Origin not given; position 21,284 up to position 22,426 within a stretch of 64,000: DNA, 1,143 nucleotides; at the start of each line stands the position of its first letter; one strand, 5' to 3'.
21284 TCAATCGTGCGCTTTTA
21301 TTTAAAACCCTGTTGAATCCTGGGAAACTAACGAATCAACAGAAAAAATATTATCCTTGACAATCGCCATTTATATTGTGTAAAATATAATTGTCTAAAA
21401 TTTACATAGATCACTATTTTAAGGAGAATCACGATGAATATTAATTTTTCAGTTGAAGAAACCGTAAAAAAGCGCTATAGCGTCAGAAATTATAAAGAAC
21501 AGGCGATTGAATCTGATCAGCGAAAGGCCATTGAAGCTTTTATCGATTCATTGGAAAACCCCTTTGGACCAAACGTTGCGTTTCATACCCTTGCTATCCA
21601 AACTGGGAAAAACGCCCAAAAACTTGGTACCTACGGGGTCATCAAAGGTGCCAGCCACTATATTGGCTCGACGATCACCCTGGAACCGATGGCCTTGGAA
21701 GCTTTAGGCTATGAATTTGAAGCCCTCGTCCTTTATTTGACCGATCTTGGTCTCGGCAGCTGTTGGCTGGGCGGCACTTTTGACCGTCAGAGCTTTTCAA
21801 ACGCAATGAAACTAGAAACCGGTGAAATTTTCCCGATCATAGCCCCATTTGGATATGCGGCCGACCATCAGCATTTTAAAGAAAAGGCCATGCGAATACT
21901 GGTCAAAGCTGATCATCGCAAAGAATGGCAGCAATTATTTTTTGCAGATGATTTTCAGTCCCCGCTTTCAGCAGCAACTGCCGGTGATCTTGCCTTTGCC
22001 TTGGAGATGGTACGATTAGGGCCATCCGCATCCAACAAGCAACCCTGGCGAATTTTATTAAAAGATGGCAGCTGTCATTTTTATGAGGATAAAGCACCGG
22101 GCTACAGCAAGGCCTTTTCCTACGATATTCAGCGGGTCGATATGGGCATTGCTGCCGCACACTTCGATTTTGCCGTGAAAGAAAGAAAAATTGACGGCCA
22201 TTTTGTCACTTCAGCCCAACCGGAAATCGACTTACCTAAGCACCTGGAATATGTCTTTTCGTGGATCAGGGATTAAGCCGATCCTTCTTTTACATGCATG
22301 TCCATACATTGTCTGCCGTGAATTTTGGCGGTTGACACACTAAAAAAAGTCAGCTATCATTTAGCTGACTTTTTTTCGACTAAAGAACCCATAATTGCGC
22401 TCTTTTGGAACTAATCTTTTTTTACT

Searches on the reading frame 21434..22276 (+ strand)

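Call 6: search_protein_families(library=pfam, proteins=[window:21434-22276:+])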
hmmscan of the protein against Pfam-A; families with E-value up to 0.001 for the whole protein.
window:21434-22276:+ (280 aa): 2 families
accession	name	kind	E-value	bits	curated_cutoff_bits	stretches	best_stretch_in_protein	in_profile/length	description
PF14512.11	TM1586_NiRdase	-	4.3e-37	128.3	27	1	8-246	3-213/215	Putative TM nitroreductase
PF00881.29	Nitroreductase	-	8.9e-11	42.7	23.5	1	95-141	123-167/167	Nitroreductase family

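Call 7: search_protein_families(library=ncbifam, proteins=[window:21434-22276:+])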
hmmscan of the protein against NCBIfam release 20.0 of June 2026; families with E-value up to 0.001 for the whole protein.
window:21434-22276:+ (280 aa): 0 families
